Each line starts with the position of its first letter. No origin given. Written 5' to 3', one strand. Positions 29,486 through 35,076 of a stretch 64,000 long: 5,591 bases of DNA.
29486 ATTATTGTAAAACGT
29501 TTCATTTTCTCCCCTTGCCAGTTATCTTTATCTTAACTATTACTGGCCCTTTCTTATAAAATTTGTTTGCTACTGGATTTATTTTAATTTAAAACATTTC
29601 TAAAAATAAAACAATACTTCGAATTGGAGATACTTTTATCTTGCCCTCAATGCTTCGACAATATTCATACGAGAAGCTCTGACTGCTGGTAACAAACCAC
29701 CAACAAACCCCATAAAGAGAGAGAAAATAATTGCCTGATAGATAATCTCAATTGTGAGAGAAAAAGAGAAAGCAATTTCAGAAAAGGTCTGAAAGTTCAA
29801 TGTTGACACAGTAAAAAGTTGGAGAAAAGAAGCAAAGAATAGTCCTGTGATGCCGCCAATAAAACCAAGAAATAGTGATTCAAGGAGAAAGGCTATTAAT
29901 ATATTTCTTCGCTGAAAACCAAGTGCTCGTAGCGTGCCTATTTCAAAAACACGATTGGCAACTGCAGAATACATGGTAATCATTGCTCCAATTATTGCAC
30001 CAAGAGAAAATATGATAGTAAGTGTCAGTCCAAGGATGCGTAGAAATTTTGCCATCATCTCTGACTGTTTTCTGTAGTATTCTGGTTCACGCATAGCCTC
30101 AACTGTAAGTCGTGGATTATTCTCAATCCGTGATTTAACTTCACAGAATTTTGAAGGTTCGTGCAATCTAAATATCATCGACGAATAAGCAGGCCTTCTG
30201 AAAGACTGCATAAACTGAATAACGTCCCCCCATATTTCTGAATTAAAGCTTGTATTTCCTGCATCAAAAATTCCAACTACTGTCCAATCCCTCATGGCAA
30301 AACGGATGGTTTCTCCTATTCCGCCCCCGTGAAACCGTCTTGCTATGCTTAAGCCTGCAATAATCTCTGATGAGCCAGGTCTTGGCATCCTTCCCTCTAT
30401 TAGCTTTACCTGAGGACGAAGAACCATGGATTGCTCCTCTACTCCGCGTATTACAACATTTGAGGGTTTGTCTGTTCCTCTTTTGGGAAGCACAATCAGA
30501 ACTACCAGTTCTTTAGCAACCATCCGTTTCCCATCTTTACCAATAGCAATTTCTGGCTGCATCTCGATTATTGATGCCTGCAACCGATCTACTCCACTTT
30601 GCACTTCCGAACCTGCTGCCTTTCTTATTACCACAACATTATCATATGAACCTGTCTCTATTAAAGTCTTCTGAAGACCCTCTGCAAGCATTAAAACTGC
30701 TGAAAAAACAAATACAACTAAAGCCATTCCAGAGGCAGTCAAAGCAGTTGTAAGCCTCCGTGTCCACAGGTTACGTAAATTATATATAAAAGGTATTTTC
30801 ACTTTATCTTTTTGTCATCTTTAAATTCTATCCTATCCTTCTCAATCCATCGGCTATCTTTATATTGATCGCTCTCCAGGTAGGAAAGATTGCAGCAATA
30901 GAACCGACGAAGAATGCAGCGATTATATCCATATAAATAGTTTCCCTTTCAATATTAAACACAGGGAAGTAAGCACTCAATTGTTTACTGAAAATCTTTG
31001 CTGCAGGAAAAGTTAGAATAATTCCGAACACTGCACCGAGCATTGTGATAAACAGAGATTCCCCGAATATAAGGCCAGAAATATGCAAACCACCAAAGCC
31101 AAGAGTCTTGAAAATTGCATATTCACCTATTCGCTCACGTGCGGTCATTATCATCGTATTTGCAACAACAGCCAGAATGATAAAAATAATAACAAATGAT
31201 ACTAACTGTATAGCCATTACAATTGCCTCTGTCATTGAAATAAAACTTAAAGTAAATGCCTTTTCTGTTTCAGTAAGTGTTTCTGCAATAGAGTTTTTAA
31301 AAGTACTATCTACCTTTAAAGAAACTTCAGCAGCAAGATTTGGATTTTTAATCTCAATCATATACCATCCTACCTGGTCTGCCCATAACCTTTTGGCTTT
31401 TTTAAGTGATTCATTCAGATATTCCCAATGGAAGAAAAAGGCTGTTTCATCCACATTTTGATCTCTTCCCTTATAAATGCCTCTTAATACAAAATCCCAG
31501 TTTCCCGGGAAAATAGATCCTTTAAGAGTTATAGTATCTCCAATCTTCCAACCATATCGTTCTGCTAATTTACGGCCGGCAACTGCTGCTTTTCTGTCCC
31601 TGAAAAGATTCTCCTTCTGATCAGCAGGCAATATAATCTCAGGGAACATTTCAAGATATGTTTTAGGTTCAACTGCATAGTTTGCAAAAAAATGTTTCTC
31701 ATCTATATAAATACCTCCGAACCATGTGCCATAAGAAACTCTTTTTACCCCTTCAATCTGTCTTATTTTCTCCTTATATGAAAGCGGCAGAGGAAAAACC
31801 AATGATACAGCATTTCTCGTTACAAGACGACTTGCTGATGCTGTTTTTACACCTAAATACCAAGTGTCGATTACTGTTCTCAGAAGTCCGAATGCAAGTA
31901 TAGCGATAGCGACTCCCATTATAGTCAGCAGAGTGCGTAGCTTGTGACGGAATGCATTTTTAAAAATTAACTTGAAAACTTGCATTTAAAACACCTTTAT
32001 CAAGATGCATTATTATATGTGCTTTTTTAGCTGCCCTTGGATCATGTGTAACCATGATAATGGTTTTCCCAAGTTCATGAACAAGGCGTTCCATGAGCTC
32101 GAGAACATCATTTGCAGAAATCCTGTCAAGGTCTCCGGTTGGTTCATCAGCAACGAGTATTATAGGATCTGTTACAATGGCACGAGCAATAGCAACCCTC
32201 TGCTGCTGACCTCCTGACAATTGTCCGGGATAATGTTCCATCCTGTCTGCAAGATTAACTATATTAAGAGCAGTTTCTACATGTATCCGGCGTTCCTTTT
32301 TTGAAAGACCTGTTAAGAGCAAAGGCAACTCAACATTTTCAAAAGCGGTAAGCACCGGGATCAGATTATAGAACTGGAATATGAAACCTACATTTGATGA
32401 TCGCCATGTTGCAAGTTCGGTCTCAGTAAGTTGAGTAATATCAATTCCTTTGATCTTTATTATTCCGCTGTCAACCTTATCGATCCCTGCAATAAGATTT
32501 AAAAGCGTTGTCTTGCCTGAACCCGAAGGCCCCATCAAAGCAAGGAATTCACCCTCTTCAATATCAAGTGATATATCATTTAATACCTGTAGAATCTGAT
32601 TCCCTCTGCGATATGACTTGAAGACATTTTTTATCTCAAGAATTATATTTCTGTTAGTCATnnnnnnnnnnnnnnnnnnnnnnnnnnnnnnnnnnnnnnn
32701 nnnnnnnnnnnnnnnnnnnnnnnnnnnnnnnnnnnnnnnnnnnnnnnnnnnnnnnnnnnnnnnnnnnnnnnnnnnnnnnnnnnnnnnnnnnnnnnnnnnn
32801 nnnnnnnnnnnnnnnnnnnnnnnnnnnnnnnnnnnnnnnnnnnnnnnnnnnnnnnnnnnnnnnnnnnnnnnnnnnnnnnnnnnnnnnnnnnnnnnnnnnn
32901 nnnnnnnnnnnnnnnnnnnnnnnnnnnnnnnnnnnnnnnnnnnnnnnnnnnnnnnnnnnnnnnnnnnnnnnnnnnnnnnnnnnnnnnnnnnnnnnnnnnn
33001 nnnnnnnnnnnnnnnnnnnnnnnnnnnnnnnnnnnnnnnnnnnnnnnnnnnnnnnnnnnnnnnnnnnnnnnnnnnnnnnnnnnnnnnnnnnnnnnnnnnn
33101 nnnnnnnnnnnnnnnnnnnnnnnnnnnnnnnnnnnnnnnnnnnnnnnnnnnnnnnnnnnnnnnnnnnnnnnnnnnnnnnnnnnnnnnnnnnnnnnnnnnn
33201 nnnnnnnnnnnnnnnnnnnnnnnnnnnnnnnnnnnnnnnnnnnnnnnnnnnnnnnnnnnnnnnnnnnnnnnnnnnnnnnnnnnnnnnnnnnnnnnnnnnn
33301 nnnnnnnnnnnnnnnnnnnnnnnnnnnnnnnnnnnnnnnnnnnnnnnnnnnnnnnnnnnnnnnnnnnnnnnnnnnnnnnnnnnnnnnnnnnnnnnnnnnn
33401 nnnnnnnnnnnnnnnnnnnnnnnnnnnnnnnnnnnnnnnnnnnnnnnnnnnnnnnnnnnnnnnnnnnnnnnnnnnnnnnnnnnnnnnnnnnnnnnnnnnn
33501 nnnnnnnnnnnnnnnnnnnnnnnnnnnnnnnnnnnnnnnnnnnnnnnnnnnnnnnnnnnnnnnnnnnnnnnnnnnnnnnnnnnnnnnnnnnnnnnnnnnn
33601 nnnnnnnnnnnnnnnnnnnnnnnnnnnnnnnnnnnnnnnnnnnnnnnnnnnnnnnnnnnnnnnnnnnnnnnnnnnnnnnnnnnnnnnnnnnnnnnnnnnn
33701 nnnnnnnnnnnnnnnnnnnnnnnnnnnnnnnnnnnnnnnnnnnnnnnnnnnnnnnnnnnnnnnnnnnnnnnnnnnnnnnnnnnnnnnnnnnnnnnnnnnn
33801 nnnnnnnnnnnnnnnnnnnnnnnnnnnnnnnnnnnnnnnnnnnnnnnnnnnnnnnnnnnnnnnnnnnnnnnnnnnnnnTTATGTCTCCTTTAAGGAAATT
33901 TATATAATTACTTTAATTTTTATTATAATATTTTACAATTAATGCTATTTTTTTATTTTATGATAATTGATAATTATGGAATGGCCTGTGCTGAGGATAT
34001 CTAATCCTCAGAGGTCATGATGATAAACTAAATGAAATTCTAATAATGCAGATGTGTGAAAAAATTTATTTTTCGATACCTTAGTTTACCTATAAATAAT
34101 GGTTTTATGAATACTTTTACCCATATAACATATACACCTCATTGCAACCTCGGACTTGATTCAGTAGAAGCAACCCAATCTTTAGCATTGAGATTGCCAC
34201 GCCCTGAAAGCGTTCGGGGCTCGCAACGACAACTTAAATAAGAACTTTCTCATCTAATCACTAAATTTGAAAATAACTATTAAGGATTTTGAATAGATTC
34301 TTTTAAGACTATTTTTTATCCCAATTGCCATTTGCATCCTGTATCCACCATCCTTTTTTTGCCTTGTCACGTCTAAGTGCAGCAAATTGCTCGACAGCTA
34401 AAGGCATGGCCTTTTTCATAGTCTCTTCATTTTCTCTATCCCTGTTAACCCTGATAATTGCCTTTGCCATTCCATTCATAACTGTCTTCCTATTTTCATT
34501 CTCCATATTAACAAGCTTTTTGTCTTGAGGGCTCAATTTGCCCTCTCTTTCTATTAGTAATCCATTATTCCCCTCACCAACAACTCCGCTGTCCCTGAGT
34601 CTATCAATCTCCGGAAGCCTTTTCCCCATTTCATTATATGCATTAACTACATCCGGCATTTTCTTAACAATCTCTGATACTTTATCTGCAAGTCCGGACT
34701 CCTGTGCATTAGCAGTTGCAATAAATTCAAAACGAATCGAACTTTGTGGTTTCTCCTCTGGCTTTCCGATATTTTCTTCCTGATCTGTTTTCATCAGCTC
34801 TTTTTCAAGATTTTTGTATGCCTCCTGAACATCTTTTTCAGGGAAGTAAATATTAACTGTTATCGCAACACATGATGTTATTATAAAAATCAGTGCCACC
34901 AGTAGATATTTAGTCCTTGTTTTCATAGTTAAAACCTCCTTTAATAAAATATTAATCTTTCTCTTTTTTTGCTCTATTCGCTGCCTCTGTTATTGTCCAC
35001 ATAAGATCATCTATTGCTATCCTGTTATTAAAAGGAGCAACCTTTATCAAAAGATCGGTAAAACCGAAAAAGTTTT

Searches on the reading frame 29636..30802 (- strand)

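Call 78: search_protein_families(library=pfam, proteins=[window:29636-30802:-], max_evalue=1e-8)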
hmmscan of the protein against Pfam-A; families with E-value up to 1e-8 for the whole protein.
window:29636-30802:- (388 aa): 2 families
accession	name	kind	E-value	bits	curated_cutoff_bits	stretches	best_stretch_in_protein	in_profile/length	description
PF12704.14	MacB_PCD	-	4e-17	63.6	27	1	19-228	1-206/207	MacB-like periplasmic core domain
PF02687.27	FtsX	-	1.1e-13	51.8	25.5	1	261-381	3-120/120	FtsX-like permease C-terminal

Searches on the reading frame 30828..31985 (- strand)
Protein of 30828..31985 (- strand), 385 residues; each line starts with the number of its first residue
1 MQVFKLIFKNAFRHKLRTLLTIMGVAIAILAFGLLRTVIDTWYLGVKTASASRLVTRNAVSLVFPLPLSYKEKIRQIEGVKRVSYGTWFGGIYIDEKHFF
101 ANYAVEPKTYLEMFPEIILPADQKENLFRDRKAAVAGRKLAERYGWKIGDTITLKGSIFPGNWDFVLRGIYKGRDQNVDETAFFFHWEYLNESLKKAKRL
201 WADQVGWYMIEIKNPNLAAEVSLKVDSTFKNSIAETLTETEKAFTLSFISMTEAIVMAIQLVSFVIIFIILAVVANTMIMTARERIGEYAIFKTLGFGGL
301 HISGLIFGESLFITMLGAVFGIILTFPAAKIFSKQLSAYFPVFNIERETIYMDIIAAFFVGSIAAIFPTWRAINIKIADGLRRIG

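Call 78: search_protein_families(library=pfam, proteins=[window:30828-31985:-], max_evalue=1e-8)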
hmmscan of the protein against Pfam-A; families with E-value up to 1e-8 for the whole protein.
window:30828-31985:- (385 aa): 1 family
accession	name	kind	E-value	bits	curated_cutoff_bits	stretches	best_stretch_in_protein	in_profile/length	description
PF02687.27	FtsX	-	1.6e-13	51.2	25.5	1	261-375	2-118/120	FtsX-like permease C-terminal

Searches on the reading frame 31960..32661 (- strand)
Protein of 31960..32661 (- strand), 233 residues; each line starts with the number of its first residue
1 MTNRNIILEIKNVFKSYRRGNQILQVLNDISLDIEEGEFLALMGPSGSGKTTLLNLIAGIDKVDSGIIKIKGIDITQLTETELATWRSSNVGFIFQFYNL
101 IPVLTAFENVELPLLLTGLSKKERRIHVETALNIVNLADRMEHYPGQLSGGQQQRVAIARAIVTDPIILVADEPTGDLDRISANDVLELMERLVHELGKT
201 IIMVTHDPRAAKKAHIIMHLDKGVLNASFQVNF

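Call 78: search_protein_families(library=pfam, proteins=[window:31960-32661:-], max_evalue=1e-8)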
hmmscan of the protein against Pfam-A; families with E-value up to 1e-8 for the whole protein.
window:31960-32661:- (233 aa): 1 family
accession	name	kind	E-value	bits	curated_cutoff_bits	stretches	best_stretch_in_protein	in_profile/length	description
PF00005.33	ABC_tran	-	5e-37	128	25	1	27-175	1-136/137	ABC transporter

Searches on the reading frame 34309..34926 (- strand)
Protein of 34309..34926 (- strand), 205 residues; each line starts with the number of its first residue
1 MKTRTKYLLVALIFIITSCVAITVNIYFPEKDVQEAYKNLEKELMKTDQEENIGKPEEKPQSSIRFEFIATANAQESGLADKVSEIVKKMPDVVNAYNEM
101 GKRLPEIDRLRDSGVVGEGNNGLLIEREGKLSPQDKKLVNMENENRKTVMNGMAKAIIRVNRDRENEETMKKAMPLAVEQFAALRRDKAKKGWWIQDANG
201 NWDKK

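Call 78: search_protein_families(library=pfam, proteins=[window:34309-34926:-], max_evalue=1e-8)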
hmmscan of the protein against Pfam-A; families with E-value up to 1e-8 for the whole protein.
window:34309-34926:- (205 aa): 1 family
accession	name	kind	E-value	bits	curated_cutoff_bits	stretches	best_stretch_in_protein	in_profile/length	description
PF07027.17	DUF1318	-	4.4e-13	50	27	1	103-205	4-92/92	Protein of unknown function (DUF1318)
